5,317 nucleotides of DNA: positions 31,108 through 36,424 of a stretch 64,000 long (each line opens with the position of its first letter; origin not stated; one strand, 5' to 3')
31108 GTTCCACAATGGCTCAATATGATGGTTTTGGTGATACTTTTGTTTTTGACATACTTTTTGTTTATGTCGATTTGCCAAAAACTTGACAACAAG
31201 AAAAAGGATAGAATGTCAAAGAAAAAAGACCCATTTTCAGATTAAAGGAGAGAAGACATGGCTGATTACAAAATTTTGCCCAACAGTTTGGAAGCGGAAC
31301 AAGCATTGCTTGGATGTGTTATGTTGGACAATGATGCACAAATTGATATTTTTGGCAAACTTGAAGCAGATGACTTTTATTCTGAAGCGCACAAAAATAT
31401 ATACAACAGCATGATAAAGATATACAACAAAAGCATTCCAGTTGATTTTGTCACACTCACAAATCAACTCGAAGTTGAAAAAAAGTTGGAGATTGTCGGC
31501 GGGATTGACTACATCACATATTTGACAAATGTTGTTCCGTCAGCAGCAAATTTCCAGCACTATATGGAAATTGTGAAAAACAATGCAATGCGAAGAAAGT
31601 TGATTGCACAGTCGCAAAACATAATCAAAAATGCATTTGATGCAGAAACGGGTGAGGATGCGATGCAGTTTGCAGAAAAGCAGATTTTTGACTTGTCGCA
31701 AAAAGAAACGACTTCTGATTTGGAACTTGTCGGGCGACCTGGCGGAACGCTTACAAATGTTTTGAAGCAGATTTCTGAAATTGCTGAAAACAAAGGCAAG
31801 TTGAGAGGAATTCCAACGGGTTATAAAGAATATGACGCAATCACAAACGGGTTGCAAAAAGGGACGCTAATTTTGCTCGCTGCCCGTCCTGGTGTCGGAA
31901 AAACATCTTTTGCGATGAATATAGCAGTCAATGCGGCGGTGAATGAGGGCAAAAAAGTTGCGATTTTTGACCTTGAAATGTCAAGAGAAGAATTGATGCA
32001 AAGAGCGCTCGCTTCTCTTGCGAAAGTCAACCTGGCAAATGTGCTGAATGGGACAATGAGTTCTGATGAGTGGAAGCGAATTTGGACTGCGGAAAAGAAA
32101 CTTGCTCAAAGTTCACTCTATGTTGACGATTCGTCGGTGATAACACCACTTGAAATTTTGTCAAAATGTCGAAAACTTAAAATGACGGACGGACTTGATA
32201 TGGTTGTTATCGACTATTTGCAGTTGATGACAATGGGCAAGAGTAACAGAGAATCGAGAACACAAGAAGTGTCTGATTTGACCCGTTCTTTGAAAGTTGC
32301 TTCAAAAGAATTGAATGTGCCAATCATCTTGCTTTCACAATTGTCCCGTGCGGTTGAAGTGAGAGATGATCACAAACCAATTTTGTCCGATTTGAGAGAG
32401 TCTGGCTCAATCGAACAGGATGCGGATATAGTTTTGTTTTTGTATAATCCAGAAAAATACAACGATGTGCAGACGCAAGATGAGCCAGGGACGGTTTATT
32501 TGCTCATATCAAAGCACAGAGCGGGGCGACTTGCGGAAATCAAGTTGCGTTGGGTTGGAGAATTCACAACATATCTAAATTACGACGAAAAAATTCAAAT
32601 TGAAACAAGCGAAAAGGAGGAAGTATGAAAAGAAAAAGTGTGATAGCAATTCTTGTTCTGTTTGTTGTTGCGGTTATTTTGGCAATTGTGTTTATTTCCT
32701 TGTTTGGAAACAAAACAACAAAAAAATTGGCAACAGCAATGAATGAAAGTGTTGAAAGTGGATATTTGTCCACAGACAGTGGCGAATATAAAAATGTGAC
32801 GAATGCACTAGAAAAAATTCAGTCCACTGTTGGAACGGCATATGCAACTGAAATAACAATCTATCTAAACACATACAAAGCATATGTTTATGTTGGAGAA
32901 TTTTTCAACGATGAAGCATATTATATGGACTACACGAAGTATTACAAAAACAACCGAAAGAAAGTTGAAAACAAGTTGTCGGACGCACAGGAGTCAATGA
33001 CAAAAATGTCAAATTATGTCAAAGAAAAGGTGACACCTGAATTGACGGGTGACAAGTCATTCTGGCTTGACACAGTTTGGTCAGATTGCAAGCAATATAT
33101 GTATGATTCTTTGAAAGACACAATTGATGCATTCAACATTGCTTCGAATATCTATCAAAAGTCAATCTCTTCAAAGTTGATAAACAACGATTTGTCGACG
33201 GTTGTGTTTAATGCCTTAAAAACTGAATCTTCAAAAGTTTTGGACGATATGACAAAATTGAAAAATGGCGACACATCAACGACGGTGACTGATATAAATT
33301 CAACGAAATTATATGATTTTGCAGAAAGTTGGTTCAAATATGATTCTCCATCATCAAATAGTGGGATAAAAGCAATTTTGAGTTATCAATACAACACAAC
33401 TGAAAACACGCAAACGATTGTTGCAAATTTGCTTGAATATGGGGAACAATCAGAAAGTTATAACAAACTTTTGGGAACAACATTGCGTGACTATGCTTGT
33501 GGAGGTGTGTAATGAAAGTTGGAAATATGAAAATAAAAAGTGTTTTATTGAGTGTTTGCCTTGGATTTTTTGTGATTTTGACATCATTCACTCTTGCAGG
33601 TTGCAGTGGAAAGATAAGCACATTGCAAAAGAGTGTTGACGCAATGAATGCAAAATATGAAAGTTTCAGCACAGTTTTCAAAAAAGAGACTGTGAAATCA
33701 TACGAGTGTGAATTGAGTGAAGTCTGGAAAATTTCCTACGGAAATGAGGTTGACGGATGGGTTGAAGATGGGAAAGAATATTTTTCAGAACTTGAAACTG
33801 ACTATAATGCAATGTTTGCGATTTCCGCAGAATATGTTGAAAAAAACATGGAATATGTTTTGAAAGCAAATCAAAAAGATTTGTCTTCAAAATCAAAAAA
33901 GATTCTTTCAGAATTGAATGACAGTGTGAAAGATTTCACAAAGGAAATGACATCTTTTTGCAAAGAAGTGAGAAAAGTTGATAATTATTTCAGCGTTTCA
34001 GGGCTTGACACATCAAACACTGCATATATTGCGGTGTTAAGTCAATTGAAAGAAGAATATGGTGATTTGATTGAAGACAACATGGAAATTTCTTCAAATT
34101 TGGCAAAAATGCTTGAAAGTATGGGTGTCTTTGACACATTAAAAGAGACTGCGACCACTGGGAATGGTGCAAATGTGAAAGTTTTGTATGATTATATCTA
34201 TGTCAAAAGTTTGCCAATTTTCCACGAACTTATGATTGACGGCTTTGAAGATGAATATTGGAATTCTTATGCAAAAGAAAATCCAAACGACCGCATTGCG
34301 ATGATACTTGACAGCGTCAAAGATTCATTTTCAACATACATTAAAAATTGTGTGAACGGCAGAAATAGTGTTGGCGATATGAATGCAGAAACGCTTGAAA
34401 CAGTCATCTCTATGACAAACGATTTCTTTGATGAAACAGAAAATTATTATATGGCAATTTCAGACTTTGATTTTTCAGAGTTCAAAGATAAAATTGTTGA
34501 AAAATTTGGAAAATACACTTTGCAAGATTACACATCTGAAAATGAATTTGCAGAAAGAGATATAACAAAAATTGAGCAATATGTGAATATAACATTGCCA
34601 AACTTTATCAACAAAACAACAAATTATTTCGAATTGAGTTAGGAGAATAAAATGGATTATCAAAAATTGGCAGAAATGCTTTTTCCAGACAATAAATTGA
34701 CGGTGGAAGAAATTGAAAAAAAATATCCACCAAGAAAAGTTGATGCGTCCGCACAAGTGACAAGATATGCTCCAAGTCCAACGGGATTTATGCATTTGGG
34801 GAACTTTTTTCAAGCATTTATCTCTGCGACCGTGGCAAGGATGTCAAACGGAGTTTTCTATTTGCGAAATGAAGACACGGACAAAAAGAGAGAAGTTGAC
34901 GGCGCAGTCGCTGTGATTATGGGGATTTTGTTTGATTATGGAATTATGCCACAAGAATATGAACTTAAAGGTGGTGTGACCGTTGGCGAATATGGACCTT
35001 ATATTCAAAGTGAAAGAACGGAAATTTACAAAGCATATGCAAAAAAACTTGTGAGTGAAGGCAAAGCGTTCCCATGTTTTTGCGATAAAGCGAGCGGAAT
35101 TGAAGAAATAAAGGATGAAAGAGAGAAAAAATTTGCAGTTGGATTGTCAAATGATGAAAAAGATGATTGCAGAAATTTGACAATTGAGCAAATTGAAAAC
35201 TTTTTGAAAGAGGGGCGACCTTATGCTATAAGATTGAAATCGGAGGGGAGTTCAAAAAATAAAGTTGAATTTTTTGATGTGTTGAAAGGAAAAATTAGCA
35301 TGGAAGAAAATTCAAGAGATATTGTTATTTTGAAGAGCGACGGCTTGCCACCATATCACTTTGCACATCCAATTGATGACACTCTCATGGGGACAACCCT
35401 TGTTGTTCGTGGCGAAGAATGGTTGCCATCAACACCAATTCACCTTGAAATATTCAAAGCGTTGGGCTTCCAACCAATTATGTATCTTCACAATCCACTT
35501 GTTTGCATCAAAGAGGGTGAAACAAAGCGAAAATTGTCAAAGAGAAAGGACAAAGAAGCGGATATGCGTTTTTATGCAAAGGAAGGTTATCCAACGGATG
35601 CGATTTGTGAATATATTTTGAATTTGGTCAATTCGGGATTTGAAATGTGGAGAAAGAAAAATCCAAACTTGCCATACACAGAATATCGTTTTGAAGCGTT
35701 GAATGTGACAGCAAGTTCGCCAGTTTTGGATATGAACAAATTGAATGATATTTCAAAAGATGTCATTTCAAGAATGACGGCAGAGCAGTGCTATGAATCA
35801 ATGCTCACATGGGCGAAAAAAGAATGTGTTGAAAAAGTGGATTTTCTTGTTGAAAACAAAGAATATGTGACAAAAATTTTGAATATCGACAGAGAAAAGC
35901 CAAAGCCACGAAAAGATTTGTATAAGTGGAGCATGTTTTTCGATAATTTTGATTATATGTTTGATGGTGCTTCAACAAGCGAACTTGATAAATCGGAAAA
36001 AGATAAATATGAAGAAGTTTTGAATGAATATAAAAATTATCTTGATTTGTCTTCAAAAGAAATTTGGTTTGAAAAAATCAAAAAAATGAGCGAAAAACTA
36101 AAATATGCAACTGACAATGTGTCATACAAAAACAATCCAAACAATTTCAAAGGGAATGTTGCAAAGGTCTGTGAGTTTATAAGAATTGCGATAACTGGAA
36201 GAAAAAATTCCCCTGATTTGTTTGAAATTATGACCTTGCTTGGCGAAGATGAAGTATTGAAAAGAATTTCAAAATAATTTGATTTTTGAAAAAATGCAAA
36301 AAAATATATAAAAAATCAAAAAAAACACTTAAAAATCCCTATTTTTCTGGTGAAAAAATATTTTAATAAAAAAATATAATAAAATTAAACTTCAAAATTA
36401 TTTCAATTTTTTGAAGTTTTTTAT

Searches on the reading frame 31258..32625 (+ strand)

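Call 35: search_protein_families(library=ncbifam, proteins=[window:31258-32625:+])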
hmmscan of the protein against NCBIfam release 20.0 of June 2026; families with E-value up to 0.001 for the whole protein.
window:31258-32625:+ (456 aa): 22 families
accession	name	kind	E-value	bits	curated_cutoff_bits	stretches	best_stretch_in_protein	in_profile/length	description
TIGR00665.1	DnaB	equivalog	6.5e-144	480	385.25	1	8-443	3-434/435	replicative DNA helicase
NF004384.0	PRK05748.1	equivalog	2.5e-142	474.6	525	1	3-446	6-446/452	replicative DNA helicase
NF004109.0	PRK05595.1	equivalog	5.5e-140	466.9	737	1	3-444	4-440/444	replicative DNA helicase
NF005852.0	PRK07773.1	equivalog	9.8e-129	431.1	780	2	7-384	24-398/886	replicative DNA helicase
TIGR03600.1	phage_DnaB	exception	3.1e-120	402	498.65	1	10-432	1-421/421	phage replicative helicase, DnaB family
NF006443.0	PRK08760.1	equivalog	1.6e-117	392.8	741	1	3-442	29-467/476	replicative DNA helicase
NF040583.1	dnaB_SPI-7_type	exception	1.9e-114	383.1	655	1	8-440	2-432/434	SPI-7-type island replicative DNA helicase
NF006606.0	PRK09165.1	equivalog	5.6e-114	381.5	540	1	3-449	17-494/497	replicative DNA helicase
NF005369.0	PRK06904.1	equivalog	3.5e-107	359.1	809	1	4-449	22-471/474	replicative DNA helicase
NF005945.0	PRK08006.1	equivalog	2e-106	356.7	898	1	2-443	22-464/471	replicative DNA helicase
NF006458.0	PRK08840.1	equivalog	2.3e-106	356.3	884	1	4-443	17-457/464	replicative DNA helicase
NF005424.0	PRK07004.1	equivalog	6.5e-106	354.6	834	1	4-444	12-453/460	replicative DNA helicase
NF006306.0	PRK08506.1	equivalog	5.3e-101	338.6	596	1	10-405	6-394/472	replicative DNA helicase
NF004967.0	PRK06321.1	equivalog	5.5e-90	302.5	751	1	4-443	13-466/472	replicative DNA helicase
NF005240.0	PRK06749.1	subfamily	4.7e-83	279.4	686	1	10-441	5-426/428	replicative DNA helicase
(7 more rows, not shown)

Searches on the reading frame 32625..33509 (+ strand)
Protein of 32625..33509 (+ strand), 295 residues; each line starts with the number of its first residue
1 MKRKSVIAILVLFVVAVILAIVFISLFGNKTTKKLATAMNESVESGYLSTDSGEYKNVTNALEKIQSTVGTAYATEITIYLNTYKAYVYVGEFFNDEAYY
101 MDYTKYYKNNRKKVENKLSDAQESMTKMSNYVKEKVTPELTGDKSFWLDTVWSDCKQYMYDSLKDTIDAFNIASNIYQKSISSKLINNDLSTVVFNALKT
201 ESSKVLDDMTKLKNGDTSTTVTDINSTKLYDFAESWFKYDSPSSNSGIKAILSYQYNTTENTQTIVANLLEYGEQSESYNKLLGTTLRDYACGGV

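Call 35: search_protein_families(library=ncbifam, proteins=[window:32625-33509:+])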
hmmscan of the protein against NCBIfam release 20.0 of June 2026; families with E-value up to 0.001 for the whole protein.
window:32625-33509:+ (295 aa): 1 family
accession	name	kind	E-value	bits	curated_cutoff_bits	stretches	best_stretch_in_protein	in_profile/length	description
NF002542.0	PRK02101.1-3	equivalog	0.00038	19.7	278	1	145-245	145-246/258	peroxide stress protein YaaA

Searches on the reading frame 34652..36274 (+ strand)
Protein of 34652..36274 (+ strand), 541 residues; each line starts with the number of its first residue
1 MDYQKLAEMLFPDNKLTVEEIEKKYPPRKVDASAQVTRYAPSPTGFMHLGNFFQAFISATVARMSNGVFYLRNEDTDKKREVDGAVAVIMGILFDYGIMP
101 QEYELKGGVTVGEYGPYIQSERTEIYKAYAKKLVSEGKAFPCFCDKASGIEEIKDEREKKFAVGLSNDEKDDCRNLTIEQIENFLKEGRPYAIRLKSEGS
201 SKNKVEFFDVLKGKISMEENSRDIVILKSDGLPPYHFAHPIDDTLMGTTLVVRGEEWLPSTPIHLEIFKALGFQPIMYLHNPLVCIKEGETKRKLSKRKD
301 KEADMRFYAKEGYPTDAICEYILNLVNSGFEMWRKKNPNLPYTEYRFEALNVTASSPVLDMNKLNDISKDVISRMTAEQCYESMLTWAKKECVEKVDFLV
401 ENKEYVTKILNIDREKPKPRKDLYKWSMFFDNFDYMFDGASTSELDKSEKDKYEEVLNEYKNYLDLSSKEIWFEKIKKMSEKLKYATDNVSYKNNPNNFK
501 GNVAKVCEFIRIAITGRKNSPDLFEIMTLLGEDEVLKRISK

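Call 35: search_protein_families(library=ncbifam, proteins=[window:34652-36274:+])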
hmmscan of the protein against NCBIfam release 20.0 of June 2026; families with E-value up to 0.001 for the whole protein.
window:34652-36274:+ (541 aa): 10 families
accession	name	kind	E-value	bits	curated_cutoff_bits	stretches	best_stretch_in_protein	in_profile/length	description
TIGR00464.1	gltX_bact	equivalog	8.2e-88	295.3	289.95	1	36-540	3-464/470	glutamate--tRNA ligase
TIGR03838.1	queuosine_YadB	equivalog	2.6e-43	148.3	276.7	1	36-300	2-235/272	tRNA glutamyl-Q(34) synthetase GluQRS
NF004314.0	PRK05710.1-3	equivalog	7e-43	147.1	256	1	33-302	5-240/297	tRNA glutamyl-Q(34) synthetase GluQRS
NF004315.1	PRK05710.1-4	equivalog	1.7e-42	145.7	250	1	37-319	1-271/274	tRNA glutamyl-Q(34) synthetase GluQRS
NF004313.0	PRK05710.1-2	equivalog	1.5e-32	113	380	1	36-301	6-248/299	tRNA glutamyl-Q(34) synthetase GluQRS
NF004312.0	PRK05710.1-1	equivalog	8e-26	91.1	453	1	31-299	10-241/306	tRNA glutamyl-Q(34) synthetase GluQRS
NF003169.0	PRK04156.1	equivalog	2.8e-23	82.4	516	1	17-287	83-335/567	glutamate--tRNA ligase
TIGR00463.1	gltX_arch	equivalog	2.3e-21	76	401.75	1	30-289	89-327/560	glutamate--tRNA ligase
NF011291.0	PRK14703.1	equivalog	2.6e-06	26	681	1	35-140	32-125/769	glutamine--tRNA ligase/YqeY domain fusion protein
TIGR00440.1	glnS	equivalog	1.4e-05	24.2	425.8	1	37-248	3-198/524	glutamine--tRNA ligase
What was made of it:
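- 34652..36422 (+): Upstream gene gltX (34652-36277) and its A+U-rich terminator-like hairpin 36387-36419 plus U tract. These separate the gltX transcription unit from the trpS unit in this species. TIGR00464, 295 bits against a cutoff of 290 (call 35).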
